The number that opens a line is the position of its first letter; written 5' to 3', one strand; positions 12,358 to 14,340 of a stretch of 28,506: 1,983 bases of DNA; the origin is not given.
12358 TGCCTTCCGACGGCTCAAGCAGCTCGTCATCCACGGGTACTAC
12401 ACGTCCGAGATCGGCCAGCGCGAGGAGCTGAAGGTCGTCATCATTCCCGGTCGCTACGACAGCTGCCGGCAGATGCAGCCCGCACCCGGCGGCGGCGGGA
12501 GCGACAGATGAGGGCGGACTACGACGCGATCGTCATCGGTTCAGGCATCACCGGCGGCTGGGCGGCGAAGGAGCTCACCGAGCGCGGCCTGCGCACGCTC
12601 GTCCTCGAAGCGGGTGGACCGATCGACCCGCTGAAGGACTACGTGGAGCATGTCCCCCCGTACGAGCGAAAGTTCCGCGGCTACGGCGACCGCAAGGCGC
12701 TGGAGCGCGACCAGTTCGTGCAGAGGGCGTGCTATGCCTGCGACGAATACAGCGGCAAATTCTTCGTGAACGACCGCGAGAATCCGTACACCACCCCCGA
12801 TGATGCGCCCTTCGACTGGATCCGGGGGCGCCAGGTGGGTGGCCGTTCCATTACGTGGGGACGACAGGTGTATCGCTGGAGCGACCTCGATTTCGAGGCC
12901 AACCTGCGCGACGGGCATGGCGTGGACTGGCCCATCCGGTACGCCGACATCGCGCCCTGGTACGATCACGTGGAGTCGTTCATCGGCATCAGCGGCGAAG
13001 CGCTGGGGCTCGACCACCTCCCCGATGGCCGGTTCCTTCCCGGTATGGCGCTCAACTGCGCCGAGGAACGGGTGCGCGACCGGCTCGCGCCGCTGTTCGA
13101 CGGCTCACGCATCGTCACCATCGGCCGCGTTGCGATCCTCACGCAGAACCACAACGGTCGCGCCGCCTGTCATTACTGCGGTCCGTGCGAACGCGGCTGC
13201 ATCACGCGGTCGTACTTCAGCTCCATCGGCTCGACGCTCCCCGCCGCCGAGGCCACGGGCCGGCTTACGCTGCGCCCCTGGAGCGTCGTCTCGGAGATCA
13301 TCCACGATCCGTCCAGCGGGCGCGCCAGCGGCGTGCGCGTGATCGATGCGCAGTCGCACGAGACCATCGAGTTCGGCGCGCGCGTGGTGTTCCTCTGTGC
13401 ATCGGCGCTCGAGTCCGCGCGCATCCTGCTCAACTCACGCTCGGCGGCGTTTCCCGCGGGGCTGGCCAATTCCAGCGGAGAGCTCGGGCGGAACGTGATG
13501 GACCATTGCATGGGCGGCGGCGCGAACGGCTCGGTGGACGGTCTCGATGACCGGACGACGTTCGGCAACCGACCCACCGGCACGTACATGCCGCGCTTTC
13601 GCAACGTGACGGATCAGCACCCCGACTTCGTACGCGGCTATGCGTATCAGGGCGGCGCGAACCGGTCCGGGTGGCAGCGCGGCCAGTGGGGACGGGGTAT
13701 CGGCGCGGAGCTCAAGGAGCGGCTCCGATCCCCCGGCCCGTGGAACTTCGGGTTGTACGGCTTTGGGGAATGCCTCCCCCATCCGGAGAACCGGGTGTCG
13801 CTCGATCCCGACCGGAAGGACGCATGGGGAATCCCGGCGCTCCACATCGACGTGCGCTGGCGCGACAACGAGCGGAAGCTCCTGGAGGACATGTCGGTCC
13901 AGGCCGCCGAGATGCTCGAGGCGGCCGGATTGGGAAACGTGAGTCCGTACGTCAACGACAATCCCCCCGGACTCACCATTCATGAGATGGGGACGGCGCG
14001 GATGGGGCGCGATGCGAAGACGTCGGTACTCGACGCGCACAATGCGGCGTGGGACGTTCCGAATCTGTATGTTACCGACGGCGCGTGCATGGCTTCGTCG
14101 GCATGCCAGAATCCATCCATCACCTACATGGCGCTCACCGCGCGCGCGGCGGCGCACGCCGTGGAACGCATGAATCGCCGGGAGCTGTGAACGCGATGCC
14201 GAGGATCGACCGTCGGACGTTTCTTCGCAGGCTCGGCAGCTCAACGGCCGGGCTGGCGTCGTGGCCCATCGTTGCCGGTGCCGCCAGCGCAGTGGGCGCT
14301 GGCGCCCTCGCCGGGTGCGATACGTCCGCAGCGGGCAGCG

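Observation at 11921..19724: Periplasm-targeted glycoside oxidation locus: Tat hitch-hiker GMC dehydrogenases flanking two Tat-exported xylose-isomerase-like TIM barrels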

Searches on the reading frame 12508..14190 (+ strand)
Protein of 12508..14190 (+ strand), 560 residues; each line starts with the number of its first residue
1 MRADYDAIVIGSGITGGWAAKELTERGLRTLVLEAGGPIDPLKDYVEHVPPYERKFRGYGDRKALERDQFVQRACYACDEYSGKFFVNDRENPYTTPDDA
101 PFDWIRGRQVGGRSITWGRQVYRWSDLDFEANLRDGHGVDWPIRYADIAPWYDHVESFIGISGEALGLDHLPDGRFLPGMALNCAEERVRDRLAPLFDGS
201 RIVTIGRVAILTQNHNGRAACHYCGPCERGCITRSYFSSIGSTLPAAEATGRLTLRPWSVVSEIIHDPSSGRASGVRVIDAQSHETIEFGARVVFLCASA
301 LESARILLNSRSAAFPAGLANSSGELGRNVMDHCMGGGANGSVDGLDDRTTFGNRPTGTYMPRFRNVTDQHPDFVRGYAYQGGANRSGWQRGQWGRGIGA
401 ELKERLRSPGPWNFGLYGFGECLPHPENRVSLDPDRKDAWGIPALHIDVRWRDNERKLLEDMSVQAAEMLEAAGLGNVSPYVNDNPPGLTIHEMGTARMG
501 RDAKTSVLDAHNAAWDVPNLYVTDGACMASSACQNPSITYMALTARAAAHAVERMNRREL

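Call 5: search_protein_families(library=pfam, proteins=[window:12508-14190:+], max_evalue=0.01)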
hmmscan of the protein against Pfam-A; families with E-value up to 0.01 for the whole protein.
window:12508-14190:+ (560 aa): 5 families
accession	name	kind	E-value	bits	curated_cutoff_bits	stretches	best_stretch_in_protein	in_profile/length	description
PF05199.19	GMC_oxred_C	-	1.1e-23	84.8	24.6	1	424-543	1-138/139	GMC oxidoreductase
PF00732.25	GMC_oxred_N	-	5.5e-12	46.4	23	1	7-334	3-217/218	GMC oxidoreductase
PF01266.30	DAO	-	7.3e-05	22.9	27.9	1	6-36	1-31/353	FAD dependent oxidoreductase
PF00890.30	FAD_binding_2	-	0.0002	21.1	20.4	1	6-38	1-33/414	FAD binding domain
PF13450.12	NAD_binding_8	-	0.00073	20.2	21.9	1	9-36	1-28/68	NAD(P)-binding Rossmann-like domain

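Call 6: search_protein_families(library=ncbifam, proteins=[window:12508-14190:+], max_evalue=0.01)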
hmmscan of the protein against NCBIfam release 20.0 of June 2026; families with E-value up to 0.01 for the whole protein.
window:12508-14190:+ (560 aa): 11 families
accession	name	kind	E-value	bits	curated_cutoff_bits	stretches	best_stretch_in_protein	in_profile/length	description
NF058674.1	CholsOxChoxAB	equivalog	6.7e-18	64.5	850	2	464-550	447-531/535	cholesterol oxidase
TIGR02462.1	pyranose_ox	equivalog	2.1e-16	60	544.9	1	419-553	411-545/548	pyranose oxidase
NF002550.0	PRK02106.1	subfamily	1.4e-11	43.6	605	1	103-310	81-270/563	choline dehydrogenase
TIGR01810.1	betA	equivalog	5.6e-09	35.2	732.1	1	103-311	75-264/532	choline dehydrogenase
TIGR03970.1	mycofact_MftG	equivalog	6.5e-08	32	387.45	1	488-549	422-484/487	mycofactocin dehydrogenase MftG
TIGR04542.1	GMC_mycofac_2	equivalog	4.7e-05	22.6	400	0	99-313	62-238/425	mycofactocin system GMC family oxidoreductase MftG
NF053717.1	VnlPnlRedVprA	equivalog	0.00025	20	600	1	3-47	5-49/481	vinyl phenol reductase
TIGR02032.1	GG-red-SF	subfamily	0.00036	20.3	158.8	1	5-36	1-32/297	geranylgeranyl reductase family protein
TIGR02730.1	carot_isom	equivalog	0.00085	18.3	586.9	1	5-34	1-30/493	carotenoid isomerase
NF008425.0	PRK11259.1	equivalog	0.0065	15.5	257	1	3-36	3-36/377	N-methyl-L-tryptophan oxidase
NF005513.0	PRK07121.1-6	equivalog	0.0093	14.5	608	0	3-36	5-38/533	FAD-binding protein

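Call 9: search_solved_structures(query=window:12508-14190:+, max_evalue=0.01)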
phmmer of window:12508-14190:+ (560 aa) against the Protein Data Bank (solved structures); distinct sequences matched with E-value up to 0.01: 52.
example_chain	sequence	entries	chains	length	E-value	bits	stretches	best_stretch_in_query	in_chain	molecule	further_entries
6a2u_B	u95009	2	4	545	6.8e-31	110.7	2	6-335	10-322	Glucose dehydrogenase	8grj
8hdd_A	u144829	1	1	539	7.7e-31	110.6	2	6-335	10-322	Glucose dehydrogenase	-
8k6k_A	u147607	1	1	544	1.6e-29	106.3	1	5-549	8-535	Fructose dehydrogenase (N1146A) large subunit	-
8xcm_A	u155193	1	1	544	2e-29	105.9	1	5-549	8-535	Fructose dehydrogenase large subunit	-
7w2j_A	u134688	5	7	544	2.4e-29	105.6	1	5-549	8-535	Fructose dehydrogenase large subunit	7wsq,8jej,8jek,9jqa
8k6j_A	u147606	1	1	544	5.3e-29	104.5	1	5-549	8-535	Fructose dehydrogenase (H1147A) large subunit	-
8xcn_A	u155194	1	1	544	3.3e-28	101.9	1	5-549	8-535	Fructose dehydrogenase large subunit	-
7qf8_A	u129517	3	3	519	5.7e-17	64.8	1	425-554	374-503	GMC oxidoreductase family protein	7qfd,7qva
9fl2_A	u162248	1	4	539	7.2e-13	51.2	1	419-552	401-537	pyranose oxidase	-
7dve_A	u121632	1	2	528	4.6e-12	48.6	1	426-554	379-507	6'''-hydroxyparomomycin C oxidase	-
8qve_A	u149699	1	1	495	3.3e-11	45.8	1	427-548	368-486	Pyranose oxidase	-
3k4c_A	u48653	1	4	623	5e-07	31.9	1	419-550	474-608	Pyranose 2-oxidase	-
3fdy_A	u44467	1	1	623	1.3e-06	30.6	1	419-550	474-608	Pyranose oxidase (Pyranose 2-oxidase)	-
2ign_A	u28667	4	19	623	2.9e-06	29.4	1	419-550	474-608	Pyranose oxidase | Pyranose 2-oxidase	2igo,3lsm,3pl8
3k4b_A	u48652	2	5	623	3.1e-06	29.3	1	419-550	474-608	Pyranose 2-oxidase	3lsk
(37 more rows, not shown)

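Call 54: search_dna_similar(query=window:12508-14190:+, collection=plasmids, mode=protein, max_rows=40, max_evalue=1e-30)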
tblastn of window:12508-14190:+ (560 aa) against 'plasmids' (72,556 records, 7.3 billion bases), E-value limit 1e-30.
Records with a match: 291; places in all: 304; records where one place covers at least 80% of the query: 263.
Best place of each record, by identity: <60% 291.
By first word of the organism name: Rhizobium 132; Paracoccus 19; Azospirillum 11; Novosphingobium 10; Shinella 9; Halobaculum 7; Ketogulonicigenium 6; Neorhizobium 5; Pseudoalteromonas 5; Sinorhizobium 5; and 51 more.
By predicted mobility (MOB-suite, as given by PLSDB): non-mobilizable 219; conjugative 54; mobilizable 18.
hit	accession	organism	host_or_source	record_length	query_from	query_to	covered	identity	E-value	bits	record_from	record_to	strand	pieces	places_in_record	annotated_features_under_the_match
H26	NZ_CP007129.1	Gemmatirosa kalamazoonensis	-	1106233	4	560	99%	54.7%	0e+0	586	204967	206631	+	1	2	record has no annotation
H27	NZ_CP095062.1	Hymenobacter volaticus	single cell,air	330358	5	560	99%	52.6%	0e+0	573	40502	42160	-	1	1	GMC family oxidoreductase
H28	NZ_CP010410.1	Xanthomonas sacchari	cell culture,rice seeds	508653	5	556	99%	53.0%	3e-180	570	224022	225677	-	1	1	GMC family oxidoreductase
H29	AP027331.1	Sphingobium sp. TomTYG65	-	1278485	1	560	100%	52.1%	1e-163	523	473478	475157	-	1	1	GMC family oxidoreductase | hypothetical protein | MFS transporter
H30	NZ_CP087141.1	Spirosoma sp. KNUC1025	Brassica napus,single cell,rhizosphere ...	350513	5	560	98%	53.2%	2e-149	556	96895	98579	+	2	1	none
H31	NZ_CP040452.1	Halomonas sp. PA16-9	-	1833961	5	560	99%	51.4%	7e-151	561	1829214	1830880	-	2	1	none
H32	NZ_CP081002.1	Sphingobium sp. V4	cell culture,soil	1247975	5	556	99%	51.5%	3e-171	545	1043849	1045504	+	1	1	record has no annotation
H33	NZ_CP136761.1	Palleronia sp. LCG004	cell culture,Intertidal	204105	5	560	99%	51.0%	3e-173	550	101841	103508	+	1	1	GMC family oxidoreductase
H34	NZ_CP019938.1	Ketogulonicigenium robustum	cell culture,soil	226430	5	560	99%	51.0%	7e-169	538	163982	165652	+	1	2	GMC family oxidoreductase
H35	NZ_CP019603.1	Croceicoccus marinus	-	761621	5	552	98%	51.6%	3e-160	513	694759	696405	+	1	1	GMC family oxidoreductase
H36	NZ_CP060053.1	Croceicoccus marinus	prokaryote,marine sediment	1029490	5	552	98%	51.6%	3e-160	513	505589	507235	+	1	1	none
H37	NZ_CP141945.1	Novosphingobium sp. RL4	Rheum palmatum L.,Single ...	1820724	5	556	99%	51.1%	2e-167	533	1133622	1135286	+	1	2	none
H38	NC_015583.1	Novosphingobium sp. PP1Y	-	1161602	4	555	99%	50.7%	2e-162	520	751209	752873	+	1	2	none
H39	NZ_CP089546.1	Spirosoma oryzicola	Single cell,Surface layer of rice grains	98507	5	560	99%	50.4%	3e-172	548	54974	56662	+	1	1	GMC family oxidoreductase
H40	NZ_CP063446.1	Novosphingobium sp. ES2-1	mixed culture,activated sludge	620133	5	552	98%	51.1%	5e-163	521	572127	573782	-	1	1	GMC family oxidoreductase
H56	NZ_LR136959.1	Alteromonas sp. 76-1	-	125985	1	555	99%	45.4%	3e-152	490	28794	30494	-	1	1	GMC family oxidoreductase | gluconate 2-dehydrogenase subunit 3 family protein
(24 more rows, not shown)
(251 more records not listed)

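Call 55: get_annotated_region(hit=H28, flank=9000)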
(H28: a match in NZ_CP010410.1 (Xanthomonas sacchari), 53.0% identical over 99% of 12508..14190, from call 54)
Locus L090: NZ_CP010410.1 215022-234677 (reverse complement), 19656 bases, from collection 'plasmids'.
description: Xanthomonas sacchari strain R1 plasmid unnamed, complete sequence
organism: Xanthomonas sacchari (NCBI taxid 56458)
taxonomy: Bacteria; Pseudomonadota; Gammaproteobacteria; Lysobacterales; Lysobacteraceae; Xanthomonas; Xanthomonas sacchari
host: -; source: cell culture,rice seeds; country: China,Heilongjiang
typing (MOB-suite, as given by PLSDB): non-mobilizable
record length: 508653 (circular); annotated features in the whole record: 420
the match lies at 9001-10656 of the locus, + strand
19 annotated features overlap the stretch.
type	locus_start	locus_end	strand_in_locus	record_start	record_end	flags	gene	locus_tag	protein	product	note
CDS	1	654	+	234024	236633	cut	-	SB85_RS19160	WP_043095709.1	bifunctional aspartate kinase/diaminopimelate decarboxylase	-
CDS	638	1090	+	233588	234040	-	-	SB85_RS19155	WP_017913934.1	hypothetical protein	-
CDS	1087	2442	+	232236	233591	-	murL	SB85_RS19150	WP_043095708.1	UDP-N-acetyl-alpha-D-muramoyl-L-alanyl-L- glutamate epimerase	GO:0009252 - peptidoglycan biosynthetic process [Evidence IEA]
CDS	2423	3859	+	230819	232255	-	murD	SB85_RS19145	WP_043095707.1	UDP-N-acetylmuramoyl-L-alanine--D-glutamate ligase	GO:0009252 - peptidoglycan biosynthetic process [Evidence IEA]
CDS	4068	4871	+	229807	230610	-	-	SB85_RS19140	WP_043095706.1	dienelactone hydrolase family protein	-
CDS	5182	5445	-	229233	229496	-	-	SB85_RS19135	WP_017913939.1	helix-hairpin-helix domain-containing protein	-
CDS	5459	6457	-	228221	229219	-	-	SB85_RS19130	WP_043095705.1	polyprenyl synthetase family protein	GO:0008299 - isoprenoid biosynthetic process [Evidence IEA]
CDS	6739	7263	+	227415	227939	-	-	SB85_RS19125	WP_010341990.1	single-stranded DNA-binding protein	-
CDS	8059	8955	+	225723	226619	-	-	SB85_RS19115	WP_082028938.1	TIM barrel protein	-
CDS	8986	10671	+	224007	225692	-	-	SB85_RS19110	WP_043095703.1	GMC family oxidoreductase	-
CDS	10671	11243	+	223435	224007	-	-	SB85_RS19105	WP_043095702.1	gluconate 2-dehydrogenase subunit 3 family protein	-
CDS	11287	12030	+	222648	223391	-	-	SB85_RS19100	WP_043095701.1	DUF1080 domain-containing protein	-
CDS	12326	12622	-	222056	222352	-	-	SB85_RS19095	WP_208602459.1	cytochrome c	-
CDS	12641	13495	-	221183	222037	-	-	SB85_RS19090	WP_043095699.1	sugar phosphate isomerase/epimerase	-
CDS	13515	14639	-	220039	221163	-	-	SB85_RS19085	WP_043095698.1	Gfo/Idh/MocA family oxidoreductase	-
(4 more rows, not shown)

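Call 56: get_annotated_region(hit=H56, flank=9000)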
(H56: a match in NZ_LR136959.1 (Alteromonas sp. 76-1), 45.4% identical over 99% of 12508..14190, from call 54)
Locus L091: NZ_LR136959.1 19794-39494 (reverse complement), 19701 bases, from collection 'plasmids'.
description: Alteromonas sp. 76-1 plasmid pAlt76, complete sequence
organism: Alteromonas sp. 76-1 (NCBI taxid 2358187)
taxonomy: Bacteria; Pseudomonadota; Gammaproteobacteria; Alteromonadales; Alteromonadaceae; Alteromonas; Alteromonas sp. 76-1
host: -; source: -; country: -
typing (MOB-suite, as given by PLSDB): non-mobilizable
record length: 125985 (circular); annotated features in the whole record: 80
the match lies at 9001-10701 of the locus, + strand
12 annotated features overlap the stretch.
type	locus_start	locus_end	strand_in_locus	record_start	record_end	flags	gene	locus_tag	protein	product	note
CDS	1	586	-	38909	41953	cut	-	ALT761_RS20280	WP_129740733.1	sulfatase-like hydrolase/transferase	-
CDS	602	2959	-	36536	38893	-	-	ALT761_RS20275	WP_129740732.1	alpha-L-rhamnosidase N-terminal domain-containing protein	-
CDS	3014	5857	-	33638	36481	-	-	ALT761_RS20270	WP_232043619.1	alpha-L-rhamnosidase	-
CDS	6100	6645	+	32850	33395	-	-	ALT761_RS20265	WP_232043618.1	sigma-70 family RNA polymerase sigma factor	GO:0006352 - DNA-templated transcription initiation [Evidence IEA]; GO:0006355 - regulation of DNA-templated ...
CDS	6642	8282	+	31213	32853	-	-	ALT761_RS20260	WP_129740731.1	LamG-like jellyroll fold domain-containing protein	-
CDS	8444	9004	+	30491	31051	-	-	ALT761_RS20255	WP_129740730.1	gluconate 2-dehydrogenase subunit 3 family protein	-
CDS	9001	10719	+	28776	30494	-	-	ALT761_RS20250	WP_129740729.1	GMC family oxidoreductase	-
CDS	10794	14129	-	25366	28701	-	-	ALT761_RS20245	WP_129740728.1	glycosyl hydrolase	-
CDS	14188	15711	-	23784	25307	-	-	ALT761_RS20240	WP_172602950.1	BNR-4 repeat-containing protein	-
CDS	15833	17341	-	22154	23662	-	-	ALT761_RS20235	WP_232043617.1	sulfatase-like hydrolase/transferase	-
CDS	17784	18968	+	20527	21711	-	-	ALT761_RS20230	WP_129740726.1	glycoside hydrolase family 88 protein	-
CDS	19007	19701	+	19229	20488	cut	-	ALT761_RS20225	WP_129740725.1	right-handed parallel beta-helix repeat-containing protein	-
